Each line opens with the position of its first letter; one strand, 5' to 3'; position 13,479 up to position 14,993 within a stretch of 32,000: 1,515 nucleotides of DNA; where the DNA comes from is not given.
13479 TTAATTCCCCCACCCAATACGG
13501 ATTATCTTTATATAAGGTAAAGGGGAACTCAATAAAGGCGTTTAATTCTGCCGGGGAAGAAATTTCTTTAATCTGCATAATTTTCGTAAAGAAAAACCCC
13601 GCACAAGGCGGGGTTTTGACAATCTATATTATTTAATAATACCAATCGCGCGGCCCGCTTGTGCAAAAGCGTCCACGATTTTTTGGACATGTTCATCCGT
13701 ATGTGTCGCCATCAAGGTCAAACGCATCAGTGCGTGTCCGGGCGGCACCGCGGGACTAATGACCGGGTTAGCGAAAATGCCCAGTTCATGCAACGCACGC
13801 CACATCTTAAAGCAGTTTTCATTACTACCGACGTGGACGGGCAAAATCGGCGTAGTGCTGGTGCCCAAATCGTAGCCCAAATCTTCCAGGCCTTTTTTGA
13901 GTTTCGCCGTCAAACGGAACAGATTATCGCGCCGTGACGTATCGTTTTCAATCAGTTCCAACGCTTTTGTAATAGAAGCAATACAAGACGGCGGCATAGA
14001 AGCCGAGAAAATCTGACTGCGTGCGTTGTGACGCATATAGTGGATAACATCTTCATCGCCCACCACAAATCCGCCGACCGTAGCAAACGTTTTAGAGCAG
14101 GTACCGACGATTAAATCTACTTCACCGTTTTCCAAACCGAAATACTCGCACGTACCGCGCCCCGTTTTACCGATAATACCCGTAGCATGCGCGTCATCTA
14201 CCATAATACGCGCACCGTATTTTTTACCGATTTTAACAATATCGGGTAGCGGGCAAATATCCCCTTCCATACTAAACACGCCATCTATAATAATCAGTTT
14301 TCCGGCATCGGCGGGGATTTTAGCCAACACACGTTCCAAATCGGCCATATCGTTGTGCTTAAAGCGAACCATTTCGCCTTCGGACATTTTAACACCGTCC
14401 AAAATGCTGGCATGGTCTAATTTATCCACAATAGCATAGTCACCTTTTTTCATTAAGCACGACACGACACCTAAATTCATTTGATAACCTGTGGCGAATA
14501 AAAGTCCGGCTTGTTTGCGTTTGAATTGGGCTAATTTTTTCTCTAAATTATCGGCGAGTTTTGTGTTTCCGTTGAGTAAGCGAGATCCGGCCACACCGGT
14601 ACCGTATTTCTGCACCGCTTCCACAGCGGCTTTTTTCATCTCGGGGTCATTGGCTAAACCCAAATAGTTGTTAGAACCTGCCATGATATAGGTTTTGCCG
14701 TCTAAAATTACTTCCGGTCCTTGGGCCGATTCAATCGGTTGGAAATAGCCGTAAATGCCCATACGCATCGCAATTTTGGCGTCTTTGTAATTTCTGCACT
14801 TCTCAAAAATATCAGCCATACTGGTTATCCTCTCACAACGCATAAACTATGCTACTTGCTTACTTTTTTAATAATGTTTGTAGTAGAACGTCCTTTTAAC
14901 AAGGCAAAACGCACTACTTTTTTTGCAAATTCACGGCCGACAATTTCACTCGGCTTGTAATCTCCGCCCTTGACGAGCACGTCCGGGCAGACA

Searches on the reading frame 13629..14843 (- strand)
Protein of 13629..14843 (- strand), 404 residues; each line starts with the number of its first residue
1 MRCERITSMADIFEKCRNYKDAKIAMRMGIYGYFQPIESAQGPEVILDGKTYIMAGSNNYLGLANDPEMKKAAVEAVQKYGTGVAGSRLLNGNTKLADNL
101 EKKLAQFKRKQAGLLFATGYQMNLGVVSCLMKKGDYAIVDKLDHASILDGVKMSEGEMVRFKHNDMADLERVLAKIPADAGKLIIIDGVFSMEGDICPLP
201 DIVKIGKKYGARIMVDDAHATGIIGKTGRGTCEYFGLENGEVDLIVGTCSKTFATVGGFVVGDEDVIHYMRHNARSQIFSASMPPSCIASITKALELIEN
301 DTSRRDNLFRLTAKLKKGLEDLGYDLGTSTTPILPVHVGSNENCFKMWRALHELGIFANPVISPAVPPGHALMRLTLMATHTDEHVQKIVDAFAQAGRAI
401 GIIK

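Call 37: search_protein_families(library=pfam, proteins=[window:13629-14843:-])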
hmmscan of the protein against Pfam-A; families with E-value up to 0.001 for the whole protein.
window:13629-14843:- (404 aa): 4 families
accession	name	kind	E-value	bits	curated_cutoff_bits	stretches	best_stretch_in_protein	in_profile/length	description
PF00155.27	Aminotran_1_2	-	7.8e-55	187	19.7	1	56-393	7-361/361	Aminotransferase class I and II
PF01053.26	Cys_Met_Meta_PP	-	7.8e-07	28.4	27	1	97-224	54-181/381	Cys/Met metabolism PLP-dependent enzyme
PF00266.25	Aminotran_5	-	6.8e-06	25.7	21.5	1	93-221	41-180/371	Aminotransferase class-V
PF01212.27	Beta_elim_lyase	-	0.00033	20.5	27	1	95-275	32-224/288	Beta-eliminating lyase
